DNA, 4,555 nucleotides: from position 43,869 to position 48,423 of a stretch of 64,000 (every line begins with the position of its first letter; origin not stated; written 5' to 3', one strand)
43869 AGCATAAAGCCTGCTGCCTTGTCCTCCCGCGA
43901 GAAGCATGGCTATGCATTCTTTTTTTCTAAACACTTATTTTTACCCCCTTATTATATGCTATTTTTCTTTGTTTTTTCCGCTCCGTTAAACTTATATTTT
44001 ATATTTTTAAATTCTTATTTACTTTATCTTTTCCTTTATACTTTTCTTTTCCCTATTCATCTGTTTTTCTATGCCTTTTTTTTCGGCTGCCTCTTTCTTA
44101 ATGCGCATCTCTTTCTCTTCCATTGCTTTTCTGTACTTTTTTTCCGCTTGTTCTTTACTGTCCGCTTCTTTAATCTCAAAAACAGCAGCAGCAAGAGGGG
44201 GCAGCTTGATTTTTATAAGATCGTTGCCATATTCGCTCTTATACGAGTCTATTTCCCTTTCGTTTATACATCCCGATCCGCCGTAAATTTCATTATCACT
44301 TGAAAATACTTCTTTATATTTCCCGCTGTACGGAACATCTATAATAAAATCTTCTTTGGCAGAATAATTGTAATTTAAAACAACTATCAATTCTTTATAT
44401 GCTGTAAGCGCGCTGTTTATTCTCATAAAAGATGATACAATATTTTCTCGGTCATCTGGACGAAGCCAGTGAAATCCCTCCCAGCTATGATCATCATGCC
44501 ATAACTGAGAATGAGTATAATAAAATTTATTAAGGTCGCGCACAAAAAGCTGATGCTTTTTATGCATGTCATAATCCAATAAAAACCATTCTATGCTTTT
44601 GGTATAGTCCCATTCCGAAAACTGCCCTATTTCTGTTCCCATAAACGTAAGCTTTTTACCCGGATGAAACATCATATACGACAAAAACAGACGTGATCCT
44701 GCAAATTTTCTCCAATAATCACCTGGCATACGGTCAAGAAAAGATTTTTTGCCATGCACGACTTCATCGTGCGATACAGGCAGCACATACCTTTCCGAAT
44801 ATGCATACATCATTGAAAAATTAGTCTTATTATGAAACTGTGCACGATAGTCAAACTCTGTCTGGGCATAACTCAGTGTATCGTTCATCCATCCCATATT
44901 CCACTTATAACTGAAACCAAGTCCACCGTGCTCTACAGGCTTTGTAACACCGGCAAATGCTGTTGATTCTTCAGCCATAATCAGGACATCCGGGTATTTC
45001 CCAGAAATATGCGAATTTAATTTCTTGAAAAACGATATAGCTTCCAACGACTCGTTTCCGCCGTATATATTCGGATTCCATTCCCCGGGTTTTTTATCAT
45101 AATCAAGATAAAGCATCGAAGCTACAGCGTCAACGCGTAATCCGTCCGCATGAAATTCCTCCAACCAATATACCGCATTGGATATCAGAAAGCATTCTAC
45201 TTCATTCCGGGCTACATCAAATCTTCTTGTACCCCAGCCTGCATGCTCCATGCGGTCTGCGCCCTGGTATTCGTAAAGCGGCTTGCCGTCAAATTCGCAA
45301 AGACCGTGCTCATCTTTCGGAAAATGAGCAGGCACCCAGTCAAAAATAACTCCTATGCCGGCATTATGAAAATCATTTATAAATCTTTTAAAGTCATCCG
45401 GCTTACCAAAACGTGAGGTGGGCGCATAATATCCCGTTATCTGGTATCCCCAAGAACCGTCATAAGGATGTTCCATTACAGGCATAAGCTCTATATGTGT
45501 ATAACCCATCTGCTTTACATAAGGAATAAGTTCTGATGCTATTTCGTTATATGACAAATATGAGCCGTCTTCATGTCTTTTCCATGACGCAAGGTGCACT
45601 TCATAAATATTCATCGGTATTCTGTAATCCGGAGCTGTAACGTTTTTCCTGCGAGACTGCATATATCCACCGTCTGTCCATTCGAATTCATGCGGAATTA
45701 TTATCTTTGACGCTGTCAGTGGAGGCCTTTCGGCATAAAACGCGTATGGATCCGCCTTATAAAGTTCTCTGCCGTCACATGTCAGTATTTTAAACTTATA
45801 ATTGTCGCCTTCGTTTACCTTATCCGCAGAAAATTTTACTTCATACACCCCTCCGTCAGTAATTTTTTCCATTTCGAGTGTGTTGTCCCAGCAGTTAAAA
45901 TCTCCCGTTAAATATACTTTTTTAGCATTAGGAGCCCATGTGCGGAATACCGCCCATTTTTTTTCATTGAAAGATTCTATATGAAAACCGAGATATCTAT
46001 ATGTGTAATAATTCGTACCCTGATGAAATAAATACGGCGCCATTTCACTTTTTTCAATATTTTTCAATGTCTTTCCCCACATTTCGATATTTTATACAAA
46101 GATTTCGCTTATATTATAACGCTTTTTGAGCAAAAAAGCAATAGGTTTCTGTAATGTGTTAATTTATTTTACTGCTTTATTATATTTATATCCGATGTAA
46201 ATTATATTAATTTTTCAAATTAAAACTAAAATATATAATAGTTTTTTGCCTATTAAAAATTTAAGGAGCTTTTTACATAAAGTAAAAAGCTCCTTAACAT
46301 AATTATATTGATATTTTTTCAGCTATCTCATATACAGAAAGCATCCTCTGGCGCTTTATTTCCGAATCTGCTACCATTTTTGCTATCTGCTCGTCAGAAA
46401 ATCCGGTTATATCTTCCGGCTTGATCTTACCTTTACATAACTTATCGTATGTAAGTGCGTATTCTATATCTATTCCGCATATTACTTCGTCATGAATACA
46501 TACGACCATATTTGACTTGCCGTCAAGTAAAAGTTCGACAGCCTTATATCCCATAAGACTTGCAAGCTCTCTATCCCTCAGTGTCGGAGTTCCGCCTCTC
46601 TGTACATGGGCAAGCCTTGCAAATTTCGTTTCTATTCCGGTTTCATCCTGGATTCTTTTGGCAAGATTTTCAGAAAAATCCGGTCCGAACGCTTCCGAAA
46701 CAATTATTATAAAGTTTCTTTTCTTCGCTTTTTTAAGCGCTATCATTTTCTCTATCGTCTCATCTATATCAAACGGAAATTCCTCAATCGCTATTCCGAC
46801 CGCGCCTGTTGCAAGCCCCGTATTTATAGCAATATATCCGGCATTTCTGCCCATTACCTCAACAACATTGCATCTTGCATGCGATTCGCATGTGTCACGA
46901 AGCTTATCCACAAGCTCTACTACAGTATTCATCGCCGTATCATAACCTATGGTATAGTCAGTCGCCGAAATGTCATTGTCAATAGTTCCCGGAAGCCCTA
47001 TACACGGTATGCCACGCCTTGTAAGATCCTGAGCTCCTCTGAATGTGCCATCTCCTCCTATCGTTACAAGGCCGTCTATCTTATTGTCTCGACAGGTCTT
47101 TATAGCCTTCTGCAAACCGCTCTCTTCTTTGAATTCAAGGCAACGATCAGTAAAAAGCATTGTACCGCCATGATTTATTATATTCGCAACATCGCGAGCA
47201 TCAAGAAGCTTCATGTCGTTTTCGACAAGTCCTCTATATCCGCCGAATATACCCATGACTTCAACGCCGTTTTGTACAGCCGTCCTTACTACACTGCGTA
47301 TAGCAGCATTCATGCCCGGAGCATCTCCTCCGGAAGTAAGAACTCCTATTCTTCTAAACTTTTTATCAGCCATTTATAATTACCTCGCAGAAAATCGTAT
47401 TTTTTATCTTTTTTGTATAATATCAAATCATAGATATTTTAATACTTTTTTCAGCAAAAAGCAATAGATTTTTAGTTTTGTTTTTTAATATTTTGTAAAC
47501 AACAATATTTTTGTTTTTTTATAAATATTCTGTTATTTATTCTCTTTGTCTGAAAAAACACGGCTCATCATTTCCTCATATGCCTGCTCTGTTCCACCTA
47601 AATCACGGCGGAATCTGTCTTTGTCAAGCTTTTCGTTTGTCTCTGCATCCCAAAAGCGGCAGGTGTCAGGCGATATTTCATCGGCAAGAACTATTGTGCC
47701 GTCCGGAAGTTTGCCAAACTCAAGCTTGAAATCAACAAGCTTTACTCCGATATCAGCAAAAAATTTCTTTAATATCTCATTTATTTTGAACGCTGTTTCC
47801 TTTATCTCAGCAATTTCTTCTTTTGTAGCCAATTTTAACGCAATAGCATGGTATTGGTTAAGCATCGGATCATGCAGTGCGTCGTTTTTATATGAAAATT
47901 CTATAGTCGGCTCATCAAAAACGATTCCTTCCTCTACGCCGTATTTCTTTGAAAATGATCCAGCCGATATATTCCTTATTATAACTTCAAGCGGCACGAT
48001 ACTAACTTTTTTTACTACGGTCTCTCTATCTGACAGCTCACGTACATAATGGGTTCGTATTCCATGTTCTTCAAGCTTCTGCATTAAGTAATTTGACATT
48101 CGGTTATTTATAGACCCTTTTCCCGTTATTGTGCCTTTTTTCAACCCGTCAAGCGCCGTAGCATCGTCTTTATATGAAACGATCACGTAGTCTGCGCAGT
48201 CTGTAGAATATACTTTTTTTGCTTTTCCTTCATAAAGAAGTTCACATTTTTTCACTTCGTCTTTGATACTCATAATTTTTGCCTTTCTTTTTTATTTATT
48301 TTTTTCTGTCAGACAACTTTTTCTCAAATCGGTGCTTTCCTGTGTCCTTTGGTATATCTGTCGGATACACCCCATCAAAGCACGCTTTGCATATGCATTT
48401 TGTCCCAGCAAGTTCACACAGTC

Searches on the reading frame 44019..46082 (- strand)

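Call 82: search_protein_families(library=pfam, proteins=[window:44019-46082:-], max_evalue=0.00001)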
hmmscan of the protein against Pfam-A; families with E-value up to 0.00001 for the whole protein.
window:44019-46082:- (687 aa): 4 families
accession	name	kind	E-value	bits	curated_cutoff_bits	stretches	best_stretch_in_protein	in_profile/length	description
PF00128.31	Alpha-amylase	-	1.5e-18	67.8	22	1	185-255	24-93/446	Alpha amylase, catalytic domain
PF02922.24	CBM_48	-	6.3e-16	58.9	22.4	1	31-114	2-83/83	Carbohydrate-binding module 48 (Isoamylase N-terminal domain)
PF02806.24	Alpha-amylase_C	-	2.9e-13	50.4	21.2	1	539-637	1-94/95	Alpha amylase, C-terminal all-beta domain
PF22019.2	GlgB_N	-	8e-06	26.3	27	0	28-113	17-94/94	alpha-1,4-glucan branching enzyme GlgB, N-terminal domain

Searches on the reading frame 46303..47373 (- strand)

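Call 82: search_protein_families(library=pfam, proteins=[window:46303-47373:-], max_evalue=0.00001)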
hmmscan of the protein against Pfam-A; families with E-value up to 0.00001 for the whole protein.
window:46303-47373:- (356 aa): 2 families
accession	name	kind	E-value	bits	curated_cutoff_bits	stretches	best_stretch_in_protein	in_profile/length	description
PF00365.25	PFK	-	6.5e-106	354.2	30.9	1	8-282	1-277/277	Phosphofructokinase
PF01513.26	NAD_kinase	-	6.4e-07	30.2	25.5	1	71-128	45-103/130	ATP-NAD kinase N-terminal domain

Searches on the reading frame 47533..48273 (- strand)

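Call 82: search_protein_families(library=pfam, proteins=[window:47533-48273:-], max_evalue=0.00001)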
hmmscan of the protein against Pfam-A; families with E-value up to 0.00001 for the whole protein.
window:47533-48273:- (246 aa): 1 family
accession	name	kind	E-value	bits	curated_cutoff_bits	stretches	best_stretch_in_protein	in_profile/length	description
PF01259.24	SAICAR_synt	-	2.5e-90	302.8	20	1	12-238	1-232/233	SAICAR synthetase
